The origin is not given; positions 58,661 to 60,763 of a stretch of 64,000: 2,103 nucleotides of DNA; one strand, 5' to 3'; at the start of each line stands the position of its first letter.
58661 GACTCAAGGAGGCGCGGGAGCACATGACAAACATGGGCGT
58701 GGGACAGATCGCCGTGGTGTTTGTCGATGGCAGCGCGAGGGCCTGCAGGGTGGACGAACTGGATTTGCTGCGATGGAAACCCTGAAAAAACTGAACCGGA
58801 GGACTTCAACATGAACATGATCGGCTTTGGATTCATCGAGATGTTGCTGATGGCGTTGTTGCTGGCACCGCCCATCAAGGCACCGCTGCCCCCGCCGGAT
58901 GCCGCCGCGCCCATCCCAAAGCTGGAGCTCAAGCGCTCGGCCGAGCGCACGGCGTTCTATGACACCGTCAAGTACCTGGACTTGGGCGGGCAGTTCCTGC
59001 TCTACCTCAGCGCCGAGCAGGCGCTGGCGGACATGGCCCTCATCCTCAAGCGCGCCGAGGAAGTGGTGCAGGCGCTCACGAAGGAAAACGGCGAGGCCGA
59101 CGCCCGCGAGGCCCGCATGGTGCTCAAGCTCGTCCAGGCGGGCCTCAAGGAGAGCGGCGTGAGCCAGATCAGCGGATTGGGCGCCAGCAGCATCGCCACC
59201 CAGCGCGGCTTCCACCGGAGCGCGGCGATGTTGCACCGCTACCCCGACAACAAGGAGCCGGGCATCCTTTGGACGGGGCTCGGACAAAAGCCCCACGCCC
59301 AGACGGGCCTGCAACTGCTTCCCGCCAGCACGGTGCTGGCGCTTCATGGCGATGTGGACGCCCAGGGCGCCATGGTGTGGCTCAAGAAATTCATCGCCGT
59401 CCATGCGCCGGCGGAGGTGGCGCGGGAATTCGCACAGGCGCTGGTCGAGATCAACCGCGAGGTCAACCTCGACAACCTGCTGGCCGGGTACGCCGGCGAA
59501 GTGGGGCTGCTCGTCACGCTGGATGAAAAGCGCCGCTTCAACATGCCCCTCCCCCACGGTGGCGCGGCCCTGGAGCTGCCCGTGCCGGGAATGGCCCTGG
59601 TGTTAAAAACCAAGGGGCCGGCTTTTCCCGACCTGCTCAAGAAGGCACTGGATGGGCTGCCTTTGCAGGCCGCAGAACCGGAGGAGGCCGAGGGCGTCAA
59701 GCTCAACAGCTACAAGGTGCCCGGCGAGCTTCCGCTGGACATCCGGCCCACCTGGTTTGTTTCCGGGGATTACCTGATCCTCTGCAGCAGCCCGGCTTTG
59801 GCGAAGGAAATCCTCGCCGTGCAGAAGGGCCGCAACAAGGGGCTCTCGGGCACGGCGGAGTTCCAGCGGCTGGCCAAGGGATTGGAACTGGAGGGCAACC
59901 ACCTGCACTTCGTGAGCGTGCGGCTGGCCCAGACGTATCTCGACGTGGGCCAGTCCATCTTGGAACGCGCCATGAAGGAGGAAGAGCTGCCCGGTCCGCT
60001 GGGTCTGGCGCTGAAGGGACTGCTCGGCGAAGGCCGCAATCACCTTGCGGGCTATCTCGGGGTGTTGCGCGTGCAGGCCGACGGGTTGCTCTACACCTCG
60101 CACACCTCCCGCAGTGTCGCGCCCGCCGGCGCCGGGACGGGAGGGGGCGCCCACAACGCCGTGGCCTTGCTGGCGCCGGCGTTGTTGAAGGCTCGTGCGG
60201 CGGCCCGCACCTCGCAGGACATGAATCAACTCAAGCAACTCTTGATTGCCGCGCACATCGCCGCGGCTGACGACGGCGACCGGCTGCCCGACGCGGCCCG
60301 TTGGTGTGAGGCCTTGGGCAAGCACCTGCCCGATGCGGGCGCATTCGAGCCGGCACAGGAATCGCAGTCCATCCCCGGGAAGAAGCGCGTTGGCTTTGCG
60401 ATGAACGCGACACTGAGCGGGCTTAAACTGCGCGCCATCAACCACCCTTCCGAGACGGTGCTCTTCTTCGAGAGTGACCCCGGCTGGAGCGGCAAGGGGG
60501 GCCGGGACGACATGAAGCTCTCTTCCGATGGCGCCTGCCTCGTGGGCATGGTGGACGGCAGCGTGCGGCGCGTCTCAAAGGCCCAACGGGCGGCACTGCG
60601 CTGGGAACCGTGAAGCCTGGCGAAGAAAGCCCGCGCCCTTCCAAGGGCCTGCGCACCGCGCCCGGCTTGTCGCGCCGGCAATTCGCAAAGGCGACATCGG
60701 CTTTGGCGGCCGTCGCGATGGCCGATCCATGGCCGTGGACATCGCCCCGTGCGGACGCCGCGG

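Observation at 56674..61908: Coupled operon: two paralogous envelope proteins with a pseudopilin (DUF1559-type) module at the C-terminus, plus a TAT-exported molybdoenzyme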

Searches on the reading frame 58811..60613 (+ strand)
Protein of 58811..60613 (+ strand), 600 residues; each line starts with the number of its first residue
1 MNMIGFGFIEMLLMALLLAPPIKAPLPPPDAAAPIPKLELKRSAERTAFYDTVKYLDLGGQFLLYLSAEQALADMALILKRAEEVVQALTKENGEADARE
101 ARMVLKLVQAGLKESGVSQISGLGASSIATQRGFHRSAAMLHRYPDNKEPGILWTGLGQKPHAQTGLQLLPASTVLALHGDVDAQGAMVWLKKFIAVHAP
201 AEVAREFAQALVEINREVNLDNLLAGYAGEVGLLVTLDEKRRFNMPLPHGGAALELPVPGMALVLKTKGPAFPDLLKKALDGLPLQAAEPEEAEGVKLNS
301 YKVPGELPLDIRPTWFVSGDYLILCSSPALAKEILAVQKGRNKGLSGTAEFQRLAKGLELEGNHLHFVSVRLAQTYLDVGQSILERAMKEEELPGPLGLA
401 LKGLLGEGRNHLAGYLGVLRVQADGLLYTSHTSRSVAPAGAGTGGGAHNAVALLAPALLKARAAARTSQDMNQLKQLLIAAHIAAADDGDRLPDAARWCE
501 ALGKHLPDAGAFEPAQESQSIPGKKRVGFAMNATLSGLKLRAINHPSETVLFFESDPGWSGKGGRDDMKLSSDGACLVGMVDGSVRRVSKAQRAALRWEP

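Call 3: search_protein_families(library=pfam, proteins=[window:58811-60613:+], max_evalue=1)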
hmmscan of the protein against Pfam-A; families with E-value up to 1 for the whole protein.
window:58811-60613:+ (600 aa): 2 families
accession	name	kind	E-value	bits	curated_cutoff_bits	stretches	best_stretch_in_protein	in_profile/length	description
PF07596.16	SBP_bac_10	-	0.031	14.7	23.3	0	460-482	2-24/268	Protein of unknown function (DUF1559)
PF21261.3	RRP40_N_mamm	-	0.065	14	27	1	419-448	40-70/75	Mammalian exosome complex component RRP40, N-terminal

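Call 4: search_protein_families(library=ncbifam, proteins=[window:58811-60613:+], max_evalue=1)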
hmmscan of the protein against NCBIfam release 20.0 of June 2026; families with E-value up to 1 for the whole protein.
window:58811-60613:+ (600 aa): 1 family
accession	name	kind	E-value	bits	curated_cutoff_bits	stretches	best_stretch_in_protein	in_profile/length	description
TIGR04294.2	pre_pil_HX9DG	domain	0.22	11.4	19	1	574-589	7-22/22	H-X9-DG-CTERM domain-containing protein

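Call 7: find_homologous_proteins(query=window:58811-60613:+, max_evalue=0.001)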
Query window:58811-60613:+ (600 aa): 5 proteins with E <= 0.001 among 8000 candidates.
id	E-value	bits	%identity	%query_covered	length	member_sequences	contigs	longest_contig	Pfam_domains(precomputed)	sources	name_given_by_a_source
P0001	0.0e+0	1319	100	100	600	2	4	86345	-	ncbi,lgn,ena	-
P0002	9.8e-236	802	64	100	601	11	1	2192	PF07596.17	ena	-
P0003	6.6e-155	535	46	94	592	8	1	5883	PF07596.17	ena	-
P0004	1.0e-140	488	43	100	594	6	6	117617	PF07596.17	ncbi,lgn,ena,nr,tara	ncbi:MAG: hypothetical protein CMO74_15830 [Verrucomicrobiales bacterium]|nr:hypothetical protein [V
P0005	6.4e-138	479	41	100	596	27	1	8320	-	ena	-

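Call 9: find_encoding_contigs(protein=P0004, flank=8000, max_places=4)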
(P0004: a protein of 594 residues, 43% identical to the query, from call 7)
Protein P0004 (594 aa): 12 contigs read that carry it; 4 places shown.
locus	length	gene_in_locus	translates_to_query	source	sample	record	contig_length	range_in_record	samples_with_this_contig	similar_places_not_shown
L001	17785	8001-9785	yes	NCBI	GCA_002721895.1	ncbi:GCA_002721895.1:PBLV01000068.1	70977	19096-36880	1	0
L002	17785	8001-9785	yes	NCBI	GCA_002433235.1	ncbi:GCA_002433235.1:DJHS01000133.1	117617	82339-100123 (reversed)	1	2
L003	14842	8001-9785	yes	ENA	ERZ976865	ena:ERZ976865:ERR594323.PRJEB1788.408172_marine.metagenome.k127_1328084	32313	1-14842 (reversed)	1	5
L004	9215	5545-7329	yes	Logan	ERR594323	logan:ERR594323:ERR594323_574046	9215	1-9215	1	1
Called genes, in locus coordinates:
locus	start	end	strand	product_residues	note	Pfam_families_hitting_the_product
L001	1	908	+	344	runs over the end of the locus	PF08238:Sel1 (faint), PF13519:VWA_2 (weak), PF13768:VWA_3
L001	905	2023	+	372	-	PF01180:DHO_dh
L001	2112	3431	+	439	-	PF07394:DUF1501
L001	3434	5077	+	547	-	-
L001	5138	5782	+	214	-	-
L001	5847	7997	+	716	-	-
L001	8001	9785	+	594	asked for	PF07596:SBP_bac_10 (weak)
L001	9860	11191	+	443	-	PF00884:Sulfatase, PF16347:SGSH_C (faint)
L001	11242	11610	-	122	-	PF04945:YHS (weak)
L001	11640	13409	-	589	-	PF07583:PSCyt2, PF07587:PSD1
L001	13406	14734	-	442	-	PF07394:DUF1501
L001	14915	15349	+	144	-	PF07635:PSCyt1 (weak)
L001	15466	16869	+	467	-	PF00884:Sulfatase, PF01663:Phosphodiest, PF16347:SGSH_C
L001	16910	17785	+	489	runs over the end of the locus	PF00884:Sulfatase, PF01663:Phosphodiest (faint), PF01676:Metalloenzyme (weak), PF16347:SGSH_C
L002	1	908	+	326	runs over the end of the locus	PF08238:Sel1 (faint), PF13519:VWA_2 (weak), PF13768:VWA_3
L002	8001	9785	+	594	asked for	PF07596:SBP_bac_10 (weak)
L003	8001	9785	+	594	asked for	PF07596:SBP_bac_10 (weak)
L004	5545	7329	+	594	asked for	PF07596:SBP_bac_10 (weak)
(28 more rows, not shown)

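Call 11: find_encoding_contigs(protein=P0001, flank=10000, max_places=3)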
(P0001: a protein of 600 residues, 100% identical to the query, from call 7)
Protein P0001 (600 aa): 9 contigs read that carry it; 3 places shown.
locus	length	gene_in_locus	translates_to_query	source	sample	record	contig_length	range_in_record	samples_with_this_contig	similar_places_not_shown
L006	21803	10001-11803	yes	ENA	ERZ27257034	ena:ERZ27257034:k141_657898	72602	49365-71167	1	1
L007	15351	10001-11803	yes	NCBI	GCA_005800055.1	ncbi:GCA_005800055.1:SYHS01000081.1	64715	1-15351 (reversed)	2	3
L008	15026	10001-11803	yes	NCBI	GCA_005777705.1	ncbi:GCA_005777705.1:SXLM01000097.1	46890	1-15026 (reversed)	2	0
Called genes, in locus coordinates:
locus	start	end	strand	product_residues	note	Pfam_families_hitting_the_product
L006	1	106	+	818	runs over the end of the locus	PF02368:Big_2 (faint), PF07583:PSCyt2, PF07587:PSD1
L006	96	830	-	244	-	PF07819:PGAP1 (weak)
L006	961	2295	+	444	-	PF07394:DUF1501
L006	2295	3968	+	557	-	PF04151:PPC (faint)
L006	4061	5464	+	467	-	PF00884:Sulfatase, PF16347:SGSH_C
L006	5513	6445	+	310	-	PF00005:ABC_tran, PF13304:AAA_21, PF13732:DrrA1-3_C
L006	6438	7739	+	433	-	PF12698:ABC2_membrane_3, PF01061:ABC2_membrane (weak)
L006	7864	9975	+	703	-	-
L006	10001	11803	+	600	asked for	-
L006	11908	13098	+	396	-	PF00174:Oxidored_molyb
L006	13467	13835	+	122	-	-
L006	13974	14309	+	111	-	PF02604:PhdYeFM_antitox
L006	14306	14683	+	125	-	PF01850:PIN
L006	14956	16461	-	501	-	PF25596:CPSase_L_D1, PF02786:CPSase_L_D2, PF02787:CPSase_L_D3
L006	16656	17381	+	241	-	PF03935:SKN1_KRE6_Sbg1 (faint), PF00722:Glyco_hydro_16, PF26113:GH16_XgeA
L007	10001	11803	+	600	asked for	-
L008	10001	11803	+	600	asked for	-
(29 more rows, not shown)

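Call 14: search_protein_families(library=pfam, alignment_id=A1, max_evalue=0.01)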
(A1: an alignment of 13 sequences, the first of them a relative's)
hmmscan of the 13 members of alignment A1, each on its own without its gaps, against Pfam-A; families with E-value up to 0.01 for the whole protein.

A. member 1, P0001 (600 aa): 0 families

B. families by the number of members that match (of 13 scanned): 3 families
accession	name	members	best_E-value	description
PF07596.16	SBP_bac_10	6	7.3e-09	Protein of unknown function (DUF1559)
PF14237.11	GYF_2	4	7.2e-10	GYF domain 2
PF23614.1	DUF7141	1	0.0018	Domain of unknown function (DUF7141)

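Call 26: search_protein_representatives(alignment_id=A1)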
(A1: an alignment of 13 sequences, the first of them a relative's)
Query: 13 sequences, 604 profile positions. Proteins with E-value up to 0.001 (for the whole library): 28387; up to 1e-10: 3058; up to 1e-30: 557. The best 150 are listed.
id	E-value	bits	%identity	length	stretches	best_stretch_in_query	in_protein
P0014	0.0e+00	1018.6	-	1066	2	48-604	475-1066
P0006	6.3e-249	843.8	-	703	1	1-604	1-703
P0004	1.3e-241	819.7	-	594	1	3-604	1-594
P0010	6.2e-240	814.1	-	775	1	3-604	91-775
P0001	3.0e-234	795.4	-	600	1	1-604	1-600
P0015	2.0e-221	753.0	-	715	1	4-604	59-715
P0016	3.9e-178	610.0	-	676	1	7-604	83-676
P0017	1.0e-172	592.2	-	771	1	6-604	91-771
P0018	1.0e-171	588.8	-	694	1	19-604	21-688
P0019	1.2e-170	585.3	-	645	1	27-603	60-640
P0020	3.6e-168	577.1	-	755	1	27-604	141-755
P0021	5.4e-159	546.8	-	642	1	33-603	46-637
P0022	5.4e-159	546.8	-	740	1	8-604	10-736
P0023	6.8e-148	510.1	-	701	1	9-604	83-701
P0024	7.4e-138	477.0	-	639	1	31-603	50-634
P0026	1.4e-130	453.0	-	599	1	7-604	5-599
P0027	3.4e-125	435.2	-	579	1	49-604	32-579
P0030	3.3e-115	402.2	-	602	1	38-529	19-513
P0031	6.5e-113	394.6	-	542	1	6-494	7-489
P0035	8.8e-104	364.5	-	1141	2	217-603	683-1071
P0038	5.1e-103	361.9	-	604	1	40-591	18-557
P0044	2.3e-101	356.5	-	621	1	50-593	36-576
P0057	8.1e-97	341.4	-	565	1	48-594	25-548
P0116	2.7e-82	293.5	-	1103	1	39-603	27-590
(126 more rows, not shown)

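Call 29: search_protein_families(library=pfam, proteins=[P0030, P0038, P0044, P0057, P0031, P0026, P0027, P0019, P0116, P0035], max_evalue=0.01)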
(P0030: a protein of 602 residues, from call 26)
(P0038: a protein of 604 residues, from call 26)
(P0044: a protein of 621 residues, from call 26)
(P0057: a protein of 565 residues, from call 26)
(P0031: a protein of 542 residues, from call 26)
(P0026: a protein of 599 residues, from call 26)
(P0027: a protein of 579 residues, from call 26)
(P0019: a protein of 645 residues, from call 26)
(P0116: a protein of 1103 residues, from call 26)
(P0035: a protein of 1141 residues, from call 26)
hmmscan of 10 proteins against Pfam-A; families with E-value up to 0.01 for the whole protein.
P0030 (602 aa): 2 families
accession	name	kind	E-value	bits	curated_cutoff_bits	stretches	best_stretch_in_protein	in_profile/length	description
PF11832.13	DUF3352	-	0.0001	21.5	26.8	1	244-378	121-255/536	Protein of unknown function (DUF3352)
PF07596.16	SBP_bac_10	-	0.0041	17.7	23.3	0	442-478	2-37/268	Protein of unknown function (DUF1559)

P0038 (604 aa): 2 families
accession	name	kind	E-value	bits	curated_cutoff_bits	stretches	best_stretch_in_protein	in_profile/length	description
PF11832.13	DUF3352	-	9.6e-05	21.6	26.8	1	138-379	287-516/536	Protein of unknown function (DUF3352)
PF07596.16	SBP_bac_10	-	0.0015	19.1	23.3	0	433-468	2-36/268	Protein of unknown function (DUF1559)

P0044 (621 aa): 2 families
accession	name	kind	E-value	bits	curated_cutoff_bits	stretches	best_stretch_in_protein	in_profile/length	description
PF11832.13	DUF3352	-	1.2e-06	27.9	26.8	1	235-422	117-279/536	Protein of unknown function (DUF3352)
PF07596.16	SBP_bac_10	-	2.8e-06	28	23.3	1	451-488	2-38/268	Protein of unknown function (DUF1559)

P0057 (565 aa): 1 family
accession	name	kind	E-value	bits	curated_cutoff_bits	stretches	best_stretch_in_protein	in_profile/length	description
PF07596.16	SBP_bac_10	-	8.3e-06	26.5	23.3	0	437-460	2-25/268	Protein of unknown function (DUF1559)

P0031 (542 aa): 1 family
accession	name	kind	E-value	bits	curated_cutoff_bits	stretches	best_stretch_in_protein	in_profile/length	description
PF18227.6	LepB_GAP_C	-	0.0016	19.2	25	1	255-303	28-75/80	LepB GAP domain C-terminal subdomain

P0026 (599 aa): 0 families

P0027 (579 aa): 2 families
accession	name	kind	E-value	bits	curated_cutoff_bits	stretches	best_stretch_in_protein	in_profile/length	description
PF07596.16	SBP_bac_10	-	0.002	18.6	23.3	0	453-481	13-41/268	Protein of unknown function (DUF1559)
PF11832.13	DUF3352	-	0.0058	15.7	26.8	0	302-388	180-263/536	Protein of unknown function (DUF3352)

P0019 (645 aa): 2 families
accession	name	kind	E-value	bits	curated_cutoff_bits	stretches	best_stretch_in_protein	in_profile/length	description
PF11832.13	DUF3352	-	2.9e-07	29.9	26.8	1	276-413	103-233/536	Protein of unknown function (DUF3352)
PF16120.10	DUF4836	-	0.00077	18.9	27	1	201-316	256-354/481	Domain of unknown function (DUF4836)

P0116 (1103 aa): 5 families
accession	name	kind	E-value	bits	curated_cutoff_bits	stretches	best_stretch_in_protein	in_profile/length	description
PF08534.16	Redoxin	-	1.4e-11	44.8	26.6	1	958-1090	1-137/148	Redoxin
PF00578.27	AhpC-TSA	-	5.1e-10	39.8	26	1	960-1083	2-123/124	AhpC/TSA family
PF13905.12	Thioredoxin_8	-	1.5e-09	38.5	27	1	984-1081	1-94/94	Thioredoxin-like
PF00085.26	Thioredoxin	-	3.8e-06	27.3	23.5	1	985-1034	19-65/103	Thioredoxin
PF13620.12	CarboxypepD_reg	-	0.00079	20.2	32.3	1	878-934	1-52/82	Carboxypeptidase regulatory-like domain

P0035 (1141 aa): 0 families

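Call 36: find_related_loci(query=A1, collection=genome_contigs, flank=10000)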
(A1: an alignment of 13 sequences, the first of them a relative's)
Query A1 (600 aa) in genome_contigs; peptide patterns used: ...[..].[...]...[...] (x = any residue, [..] = any of these).
80 stretches matched a pattern; 8 encode a relative of the query (tblastn E <= 1e-3); 8 distinct loci.
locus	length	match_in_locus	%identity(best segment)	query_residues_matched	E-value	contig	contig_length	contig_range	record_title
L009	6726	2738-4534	64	1-600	0e+0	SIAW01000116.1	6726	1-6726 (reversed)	MAG: Pedosphaera sp. isolate Baikal-deep-G217 BACOMB-C52931, whole genome shotgun sequence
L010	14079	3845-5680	35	15-599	6e-105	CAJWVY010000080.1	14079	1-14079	MAG TPA_asm: uncultured Verrucomicrobiales bacterium isolate ERR599100_bin.33_MetaBAT_v2.12.1_MAG genome assembly, conti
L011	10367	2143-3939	36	21-600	1e-102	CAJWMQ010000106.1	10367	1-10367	MAG TPA_asm: uncultured Verrucomicrobiales bacterium isolate ERR599032_bin.34_MetaBAT_v2.12.1_MAG genome assembly, conti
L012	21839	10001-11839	35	15-600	9e-98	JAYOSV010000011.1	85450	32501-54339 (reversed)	MAG: Verrucomicrobiales bacterium isolate 139566_S167_rosella_bins.tsv.006 NODE_185_length_85450_cov_7.192576, whole gen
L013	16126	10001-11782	36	21-600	2e-97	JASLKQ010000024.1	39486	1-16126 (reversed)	MAG: Verrucomicrobiota bacterium isolate ETNP1_MAG_4 NODE_24_length_39486_cov_4.865843, whole genome shotgun sequence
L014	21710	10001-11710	35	47-600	4e-84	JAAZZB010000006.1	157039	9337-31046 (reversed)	MAG: Verrucomicrobiia bacterium isolate bin84o c_000002073710, whole genome shotgun sequence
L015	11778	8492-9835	28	46-432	1e-42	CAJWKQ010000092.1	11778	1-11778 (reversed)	MAG TPA_asm: uncultured Verrucomicrobiales bacterium isolate ERR599156_bin.66_MetaBAT_v2.12.1_MAG genome assembly, conti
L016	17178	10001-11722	37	25-600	5e-102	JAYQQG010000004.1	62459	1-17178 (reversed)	MAG: Verrucomicrobiales bacterium isolate SD3111_S41.rosella.009 NODE_73_length_62485_cov_5.54011, whole genome shotgun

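Call 45: predict_structure(alignment_id=A2)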
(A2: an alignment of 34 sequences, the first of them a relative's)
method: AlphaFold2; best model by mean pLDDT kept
length: 600 residues; sequences in the alignment: 34
mean_pLDDT: 83.9   pTM: 0.65
mean pLDDT of the five models: 83.9, 83.9, 81.9, 81.8, 80.5
residues with pLDDT >= 90: 305; 70-90: 216; 50-70: 27; < 50: 52
segments of 3 or more residues with pLDDT < 50: 1-26, 38-40, 437-458
pLDDT, mean of each block of 10 residues (from residue 1): 33 37 46 55 71 90 82 79 80 78 86 88 89 87 86 89 94 97 92 92 93 93 94 95 81 88 96 92 85 94 85 95 97 97 96 94 95 88 86 86 81 89 94 61 35 44 77 94 96 95 91 72 82 96 95 92 90 90 94 90
secondary structure, 60 per line:
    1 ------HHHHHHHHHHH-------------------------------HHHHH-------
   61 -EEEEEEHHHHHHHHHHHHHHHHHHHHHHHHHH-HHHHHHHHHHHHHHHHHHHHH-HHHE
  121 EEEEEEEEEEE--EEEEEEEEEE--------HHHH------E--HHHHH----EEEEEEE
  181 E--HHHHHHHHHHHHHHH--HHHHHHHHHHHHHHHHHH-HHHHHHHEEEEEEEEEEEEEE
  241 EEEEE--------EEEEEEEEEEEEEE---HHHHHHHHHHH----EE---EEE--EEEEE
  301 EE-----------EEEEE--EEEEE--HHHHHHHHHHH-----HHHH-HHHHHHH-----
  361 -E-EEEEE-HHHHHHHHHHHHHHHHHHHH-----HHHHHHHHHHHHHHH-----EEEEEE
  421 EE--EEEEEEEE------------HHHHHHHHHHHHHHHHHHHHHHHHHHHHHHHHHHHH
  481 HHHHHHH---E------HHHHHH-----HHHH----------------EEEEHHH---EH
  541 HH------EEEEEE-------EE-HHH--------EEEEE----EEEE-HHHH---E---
elements in order: H7-17 H49-53 E62-67 H68-93 H95-115 E120-131 E134-143 H152-155 H165-169 E174-181 H184-198 H201-218 H220-226 E227-245 E254-267 H271-281 E291-293 E296-302 E314-318 E321-325 H328-338 H344-347 H349-355 E364-368 H370-389 H395-409 E415-422 E425-432 H445-487 H498-503 H509-512 E529-532 E549-554 E576-580 E585-588 H590-593
